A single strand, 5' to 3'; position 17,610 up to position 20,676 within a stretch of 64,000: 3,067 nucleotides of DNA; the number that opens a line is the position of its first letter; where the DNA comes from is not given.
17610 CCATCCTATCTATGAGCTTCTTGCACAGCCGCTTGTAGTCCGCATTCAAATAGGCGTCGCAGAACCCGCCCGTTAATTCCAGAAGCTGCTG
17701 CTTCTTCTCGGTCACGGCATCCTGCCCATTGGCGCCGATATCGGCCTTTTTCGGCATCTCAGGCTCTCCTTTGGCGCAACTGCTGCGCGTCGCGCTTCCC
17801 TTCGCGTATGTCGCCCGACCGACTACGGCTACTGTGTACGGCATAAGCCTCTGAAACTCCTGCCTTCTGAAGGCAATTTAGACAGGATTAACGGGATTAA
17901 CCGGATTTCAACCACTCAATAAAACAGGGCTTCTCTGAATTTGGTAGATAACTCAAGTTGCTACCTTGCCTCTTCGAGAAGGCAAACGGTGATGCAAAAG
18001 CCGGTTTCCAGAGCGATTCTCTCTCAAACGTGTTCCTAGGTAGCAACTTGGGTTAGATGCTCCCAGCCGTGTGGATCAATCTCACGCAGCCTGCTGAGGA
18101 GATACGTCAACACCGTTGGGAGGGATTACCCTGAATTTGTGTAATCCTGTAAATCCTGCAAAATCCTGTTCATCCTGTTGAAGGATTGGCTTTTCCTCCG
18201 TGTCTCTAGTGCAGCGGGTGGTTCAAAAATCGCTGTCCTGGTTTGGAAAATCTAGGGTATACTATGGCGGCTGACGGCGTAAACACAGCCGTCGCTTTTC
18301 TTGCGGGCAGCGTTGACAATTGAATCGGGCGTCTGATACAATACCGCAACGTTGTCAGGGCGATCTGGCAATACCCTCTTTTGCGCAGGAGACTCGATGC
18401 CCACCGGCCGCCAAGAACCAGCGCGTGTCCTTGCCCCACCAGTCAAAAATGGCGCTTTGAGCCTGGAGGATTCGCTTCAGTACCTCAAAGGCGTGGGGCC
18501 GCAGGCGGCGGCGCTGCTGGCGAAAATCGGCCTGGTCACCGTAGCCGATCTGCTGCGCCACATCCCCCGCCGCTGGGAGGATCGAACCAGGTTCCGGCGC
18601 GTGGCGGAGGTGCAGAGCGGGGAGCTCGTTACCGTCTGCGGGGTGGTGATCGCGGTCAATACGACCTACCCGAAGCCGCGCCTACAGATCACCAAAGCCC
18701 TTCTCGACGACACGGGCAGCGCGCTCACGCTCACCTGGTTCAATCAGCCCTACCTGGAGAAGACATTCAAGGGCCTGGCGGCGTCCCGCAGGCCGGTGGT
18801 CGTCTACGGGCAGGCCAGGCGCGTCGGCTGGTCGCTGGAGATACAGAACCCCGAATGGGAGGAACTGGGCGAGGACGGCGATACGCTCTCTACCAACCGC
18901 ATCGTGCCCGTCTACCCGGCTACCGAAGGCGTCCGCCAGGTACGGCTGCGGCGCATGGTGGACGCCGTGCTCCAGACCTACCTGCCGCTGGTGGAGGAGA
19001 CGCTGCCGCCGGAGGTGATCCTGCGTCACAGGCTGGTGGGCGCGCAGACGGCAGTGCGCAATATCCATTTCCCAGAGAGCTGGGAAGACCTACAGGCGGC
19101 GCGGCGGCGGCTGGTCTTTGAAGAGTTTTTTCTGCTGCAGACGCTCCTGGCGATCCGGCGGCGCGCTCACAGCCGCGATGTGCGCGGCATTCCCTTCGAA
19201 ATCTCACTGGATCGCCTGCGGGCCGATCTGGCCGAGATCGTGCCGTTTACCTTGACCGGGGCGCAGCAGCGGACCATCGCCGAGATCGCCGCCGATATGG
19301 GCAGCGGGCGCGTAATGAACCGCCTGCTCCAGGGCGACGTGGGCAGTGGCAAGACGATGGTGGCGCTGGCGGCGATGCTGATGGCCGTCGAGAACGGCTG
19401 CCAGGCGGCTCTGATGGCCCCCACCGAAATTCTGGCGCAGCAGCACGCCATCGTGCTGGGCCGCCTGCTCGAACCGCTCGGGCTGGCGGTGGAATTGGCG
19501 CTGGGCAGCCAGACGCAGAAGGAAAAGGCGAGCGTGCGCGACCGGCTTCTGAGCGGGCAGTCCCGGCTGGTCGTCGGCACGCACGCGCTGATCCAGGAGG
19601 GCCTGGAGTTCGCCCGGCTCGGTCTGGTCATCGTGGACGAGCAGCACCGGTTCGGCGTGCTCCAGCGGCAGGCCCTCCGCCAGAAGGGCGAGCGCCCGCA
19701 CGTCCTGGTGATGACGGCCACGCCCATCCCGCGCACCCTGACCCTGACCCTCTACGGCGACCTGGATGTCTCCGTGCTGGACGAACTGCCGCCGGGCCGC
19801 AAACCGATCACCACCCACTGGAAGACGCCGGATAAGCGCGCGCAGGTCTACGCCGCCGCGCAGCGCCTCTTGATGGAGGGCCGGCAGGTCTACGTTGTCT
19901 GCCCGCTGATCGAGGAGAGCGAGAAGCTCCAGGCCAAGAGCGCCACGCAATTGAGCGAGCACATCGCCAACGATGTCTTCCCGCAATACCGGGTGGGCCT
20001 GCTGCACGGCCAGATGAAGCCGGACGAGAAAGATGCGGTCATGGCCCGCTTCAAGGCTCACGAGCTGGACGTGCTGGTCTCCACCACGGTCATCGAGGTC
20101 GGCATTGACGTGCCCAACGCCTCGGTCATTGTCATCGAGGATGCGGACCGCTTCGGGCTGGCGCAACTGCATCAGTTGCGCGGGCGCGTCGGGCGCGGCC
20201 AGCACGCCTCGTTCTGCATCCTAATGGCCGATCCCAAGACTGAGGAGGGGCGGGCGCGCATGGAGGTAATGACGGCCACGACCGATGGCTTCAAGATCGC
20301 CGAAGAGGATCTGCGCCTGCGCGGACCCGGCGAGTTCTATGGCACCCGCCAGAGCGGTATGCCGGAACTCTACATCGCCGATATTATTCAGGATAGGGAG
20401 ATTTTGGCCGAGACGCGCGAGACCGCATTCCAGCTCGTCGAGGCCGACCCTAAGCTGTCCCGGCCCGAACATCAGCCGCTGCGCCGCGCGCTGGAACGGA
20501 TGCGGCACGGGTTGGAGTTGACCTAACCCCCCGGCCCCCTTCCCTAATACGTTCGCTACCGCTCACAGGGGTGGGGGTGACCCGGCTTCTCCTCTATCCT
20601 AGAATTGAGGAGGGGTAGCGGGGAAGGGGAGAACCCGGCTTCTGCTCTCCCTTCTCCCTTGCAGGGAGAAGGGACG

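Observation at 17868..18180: Nested insertion of two MITE families inside a third repeat, with readable target-site duplications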

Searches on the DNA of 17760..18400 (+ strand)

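Call 12: search_rna_families(source=window, start=17760, end=18400, threshold=evalue, max_evalue=10)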
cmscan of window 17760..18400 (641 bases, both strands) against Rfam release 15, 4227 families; matches with E-value up to 10: 2.
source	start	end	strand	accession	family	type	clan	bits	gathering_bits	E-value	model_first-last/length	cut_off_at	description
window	18299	18371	-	RF02061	mir-301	Gene; miRNA;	-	14.7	56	5.4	1-84/84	no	mir-301 microRNA precursor family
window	18006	18133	+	RF00272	SNORA67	Gene; snRNA; snoRNA; HACA-box;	-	13.8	45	4.6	1-143/143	no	Small nucleolar RNA SNORA67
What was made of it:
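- On Any Rfam RNA family (the small-RNA reading): Only two chance-level hits at E of about 5 in 17760-18400 (call 12).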

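Call 44: search_dna_similar(query=window:17868-18230:+, collection=plasmids, mode=distant, max_evalue=0.01, max_rows=15)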
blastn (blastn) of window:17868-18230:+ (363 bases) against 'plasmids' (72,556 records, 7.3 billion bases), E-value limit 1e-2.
Records with a match: 1; places in all: 2; records where one place covers at least 80% of the query: 0.
Best place of each record, by identity: 90-95% 1.
By first word of the organism name: Candidatus 1.
By predicted mobility (MOB-suite, as given by PLSDB): non-mobilizable 1.
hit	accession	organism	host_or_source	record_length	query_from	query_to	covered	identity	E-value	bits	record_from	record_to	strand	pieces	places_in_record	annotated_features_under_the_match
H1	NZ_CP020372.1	Candidatus Thiodictyon syntrophicum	meromictic lake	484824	277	311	10%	94.3%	5e-5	55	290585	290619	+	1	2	none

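Call 45: get_annotated_region(hit=H1, flank=1500)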
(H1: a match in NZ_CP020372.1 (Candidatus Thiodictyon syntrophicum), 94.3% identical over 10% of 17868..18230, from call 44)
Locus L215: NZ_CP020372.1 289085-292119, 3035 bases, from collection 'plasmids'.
description: Candidatus Thiodictyon syntrophicum strain Cad16T plasmid pTs485, complete sequence
organism: Candidatus Thiodictyon syntrophicum (NCBI taxid 1166950)
taxonomy: Bacteria; Pseudomonadota; Gammaproteobacteria; Chromatiales; Chromatiaceae; Thiodictyon; Candidatus Thiodictyon syntrophicum
host: -; source: meromictic lake; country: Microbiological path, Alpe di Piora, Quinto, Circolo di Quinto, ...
typing (MOB-suite, as given by PLSDB): non-mobilizable
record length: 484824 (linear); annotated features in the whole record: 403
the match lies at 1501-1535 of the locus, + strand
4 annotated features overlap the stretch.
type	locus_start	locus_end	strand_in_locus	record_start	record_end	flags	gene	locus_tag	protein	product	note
CDS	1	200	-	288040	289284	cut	-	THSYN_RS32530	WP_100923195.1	Coenzyme F420 hydrogenase/dehydrogenase, beta subunit C-terminal domain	-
CDS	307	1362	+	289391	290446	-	-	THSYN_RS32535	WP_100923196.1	alpha/beta hydrolase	-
CDS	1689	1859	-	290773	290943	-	-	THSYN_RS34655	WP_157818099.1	hypothetical protein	-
CDS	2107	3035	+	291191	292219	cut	bchI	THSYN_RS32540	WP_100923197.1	magnesium chelatase ATPase subunit I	GO:0015995 - chlorophyll biosynthetic process [Evidence IEA]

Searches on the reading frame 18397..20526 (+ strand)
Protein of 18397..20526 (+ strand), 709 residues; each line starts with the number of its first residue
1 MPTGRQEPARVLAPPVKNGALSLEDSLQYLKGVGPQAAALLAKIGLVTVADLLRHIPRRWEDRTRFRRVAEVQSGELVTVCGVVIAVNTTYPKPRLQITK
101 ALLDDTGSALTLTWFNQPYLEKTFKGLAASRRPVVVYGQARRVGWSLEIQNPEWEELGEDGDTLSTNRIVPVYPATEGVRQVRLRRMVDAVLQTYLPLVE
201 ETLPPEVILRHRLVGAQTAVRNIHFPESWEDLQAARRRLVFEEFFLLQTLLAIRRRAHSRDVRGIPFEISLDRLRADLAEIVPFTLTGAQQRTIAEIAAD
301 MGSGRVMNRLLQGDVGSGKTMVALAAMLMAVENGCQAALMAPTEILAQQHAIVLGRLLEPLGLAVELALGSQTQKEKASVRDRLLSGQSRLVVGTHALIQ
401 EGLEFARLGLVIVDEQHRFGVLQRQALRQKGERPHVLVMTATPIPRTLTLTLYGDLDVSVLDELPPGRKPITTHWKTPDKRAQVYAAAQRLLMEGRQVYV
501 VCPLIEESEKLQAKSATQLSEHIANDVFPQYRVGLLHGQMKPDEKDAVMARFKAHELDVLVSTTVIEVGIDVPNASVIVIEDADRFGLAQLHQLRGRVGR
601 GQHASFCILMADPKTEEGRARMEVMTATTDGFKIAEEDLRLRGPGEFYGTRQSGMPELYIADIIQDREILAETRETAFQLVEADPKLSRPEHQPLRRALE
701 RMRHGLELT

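Call 15: find_encoding_contigs(protein=window:18397-20526:+, flank=10000, max_places=6)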
Protein window:18397-20526:+ (709 aa): 8 contigs read that carry it; 4 places shown.
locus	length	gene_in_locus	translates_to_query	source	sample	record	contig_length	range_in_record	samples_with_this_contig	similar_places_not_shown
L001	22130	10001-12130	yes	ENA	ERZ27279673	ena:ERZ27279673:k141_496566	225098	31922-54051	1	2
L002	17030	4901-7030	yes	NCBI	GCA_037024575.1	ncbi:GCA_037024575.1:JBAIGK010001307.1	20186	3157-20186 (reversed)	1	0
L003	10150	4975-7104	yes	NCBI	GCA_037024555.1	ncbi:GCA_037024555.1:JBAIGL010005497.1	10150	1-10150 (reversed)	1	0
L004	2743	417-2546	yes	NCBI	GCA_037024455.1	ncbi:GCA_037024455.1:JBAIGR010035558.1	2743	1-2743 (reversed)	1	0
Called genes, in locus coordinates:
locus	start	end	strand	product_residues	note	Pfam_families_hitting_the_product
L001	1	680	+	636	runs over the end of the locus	PF13231:PMT_2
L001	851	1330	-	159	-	-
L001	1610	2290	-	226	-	-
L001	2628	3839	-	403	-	PF01594:AI-2E_transport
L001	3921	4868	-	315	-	PF00248:Aldo_ket_red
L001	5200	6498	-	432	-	-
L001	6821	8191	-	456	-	-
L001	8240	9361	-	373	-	PF19935:DUF6398, PF13432:TPR_16 (faint), PF14559:TPR_19 (faint), PF13424:TPR_12 (faint)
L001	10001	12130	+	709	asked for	PF17191:RecG_wedge, PF00270:DEAD, PF04851:ResIII, PF00271:Helicase_C, PF19833:RecG_dom3_C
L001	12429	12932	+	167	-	PF01467:CTP_transf_like, PF08218:Citrate_ly_lig (weak)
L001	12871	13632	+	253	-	-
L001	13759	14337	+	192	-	PF02620:YceD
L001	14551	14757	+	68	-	PF01783:Ribosomal_L32p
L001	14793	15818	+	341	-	PF02504:FA_synthesis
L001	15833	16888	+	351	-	PF00108:Thiolase_N (faint), PF08545:ACP_syn_III, PF08541:ACP_syn_III_C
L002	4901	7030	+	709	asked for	PF17191:RecG_wedge, PF00270:DEAD, PF04851:ResIII, PF00271:Helicase_C, PF19833:RecG_dom3_C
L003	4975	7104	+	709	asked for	PF17191:RecG_wedge, PF00270:DEAD, PF04851:ResIII, PF00271:Helicase_C, PF19833:RecG_dom3_C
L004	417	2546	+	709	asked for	PF17191:RecG_wedge, PF00270:DEAD, PF04851:ResIII, PF00271:Helicase_C, PF19833:RecG_dom3_C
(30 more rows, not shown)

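Call 47: find_homologous_proteins(query=window:18397-20526:+, max_evalue=1e-100)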
Query window:18397-20526:+ (709 aa): 7979 proteins with E <= 1e-100 among 8000 candidates; the best 120 are listed.
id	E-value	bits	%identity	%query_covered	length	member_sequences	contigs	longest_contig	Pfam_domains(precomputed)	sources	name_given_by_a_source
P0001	0.0e+0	1560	100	100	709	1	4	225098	PF00270.36,PF17191.11,PF00271.38,PF19833.5,PF04851.22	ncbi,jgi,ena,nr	ncbi:MAG TPA: ATP-dependent DNA helicase RecG [Chthonomonadaceae bacterium]|nr:ATP-dependent DNA hel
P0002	0.0e+0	1355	86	100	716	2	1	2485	PF00270.36,PF17191.11,PF00271.38,PF19833.5,PF04851.22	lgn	-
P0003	0.0e+0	1305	86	96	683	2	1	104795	PF00270.36,PF17191.11,PF00271.38,PF19833.5,PF04851.22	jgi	jgi:ATP-dependent DNA helicase RecG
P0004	0.0e+0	1302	84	97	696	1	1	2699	PF00270.36,PF17191.11,PF00271.38,PF19833.5,PF04851.22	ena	-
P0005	0.0e+0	1278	79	100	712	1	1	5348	PF00270.36,PF17191.11,PF00271.38,PF19833.5,PF04851.22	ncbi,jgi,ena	jgi:ATP-dependent DNA helicase RecG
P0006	0.0e+0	1276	81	100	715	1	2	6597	PF00270.36,PF17191.11,PF00271.38,PF19833.5,PF04851.22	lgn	-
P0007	0.0e+0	1258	79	100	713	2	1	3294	PF00270.36,PF17191.11,PF00271.38,PF19833.5,PF04851.22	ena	-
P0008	0.0e+0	1248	78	100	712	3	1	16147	PF00270.36,PF17191.11,PF00271.38,PF19833.5,PF04851.22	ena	-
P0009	0.0e+0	1243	80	100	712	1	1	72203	PF00270.36,PF17191.11,PF00271.38,PF19833.5,PF04851.22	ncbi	-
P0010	0.0e+0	1243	79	97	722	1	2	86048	PF00270.36,PF17191.11,PF00271.38,PF22590.3,PF19833.5,PF04851.22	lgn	-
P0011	0.0e+0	1242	79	97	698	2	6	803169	PF00270.36,PF17191.11,PF00271.38,PF22590.3,PF19833.5,PF04851.22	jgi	jgi:ATP-dependent DNA helicase RecG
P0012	0.0e+0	1234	79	100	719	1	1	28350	PF00270.36,PF17191.11,PF00271.38,PF19833.5,PF04851.22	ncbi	-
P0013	0.0e+0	1230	79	100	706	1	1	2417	PF00270.36,PF17191.11,PF00271.38,PF19833.5,PF04851.22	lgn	-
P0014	0.0e+0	1229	78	100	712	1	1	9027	PF00270.36,PF17191.11,PF00271.38,PF19833.5,PF04851.22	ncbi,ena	-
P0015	0.0e+0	1226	78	100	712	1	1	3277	PF00270.36,PF17191.11,PF00271.38,PF19833.5,PF04851.22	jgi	-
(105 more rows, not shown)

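Call 48: find_encoding_contigs(protein=P0003, flank=6000, max_places=3)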
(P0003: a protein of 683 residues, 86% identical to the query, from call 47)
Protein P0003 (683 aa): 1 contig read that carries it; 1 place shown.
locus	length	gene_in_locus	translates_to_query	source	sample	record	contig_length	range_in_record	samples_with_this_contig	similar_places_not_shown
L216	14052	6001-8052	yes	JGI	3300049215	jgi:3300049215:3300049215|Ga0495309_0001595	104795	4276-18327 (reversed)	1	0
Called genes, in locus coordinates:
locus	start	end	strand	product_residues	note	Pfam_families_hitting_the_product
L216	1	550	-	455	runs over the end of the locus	PF01566:Nramp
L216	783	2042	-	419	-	PF13646:HEAT_2 (faint)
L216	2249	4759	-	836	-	PF00676:E1_dh, PF02779:Transket_pyr, PF02780:Transketolase_C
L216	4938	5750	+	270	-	PF00392:GntR (weak), PF01047:MarR (weak), PF08220:HTH_DeoR, PF08279:HTH_11, PF12802:MarR_2 (weak), PF00455:DeoRC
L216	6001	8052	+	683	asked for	PF17191:RecG_wedge, PF04851:ResIII, PF00270:DEAD, PF00271:Helicase_C, PF19833:RecG_dom3_C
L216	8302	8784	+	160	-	PF01467:CTP_transf_like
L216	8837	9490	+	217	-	-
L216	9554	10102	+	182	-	PF02620:YceD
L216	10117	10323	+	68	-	PF01783:Ribosomal_L32p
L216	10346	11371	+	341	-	PF02504:FA_synthesis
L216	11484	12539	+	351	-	PF00108:Thiolase_N (faint), PF08545:ACP_syn_III, PF08541:ACP_syn_III_C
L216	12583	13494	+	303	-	PF00698:Acyl_transf_1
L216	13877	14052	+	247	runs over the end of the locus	PF00106:adh_short, PF08659:KR, PF23441:SDR (faint), PF13561:adh_short_C2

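Call 49: find_encoding_contigs(protein=P0002, flank=3000, max_places=2)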
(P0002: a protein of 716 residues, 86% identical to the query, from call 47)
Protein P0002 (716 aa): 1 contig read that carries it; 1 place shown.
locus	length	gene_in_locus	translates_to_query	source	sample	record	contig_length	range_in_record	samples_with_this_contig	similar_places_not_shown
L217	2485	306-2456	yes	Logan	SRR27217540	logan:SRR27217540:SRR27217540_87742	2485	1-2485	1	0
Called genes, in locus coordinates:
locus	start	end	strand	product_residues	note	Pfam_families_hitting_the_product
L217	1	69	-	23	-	?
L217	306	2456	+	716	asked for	PF17191:RecG_wedge, PF00270:DEAD, PF04851:ResIII, PF00271:Helicase_C, PF19833:RecG_dom3_C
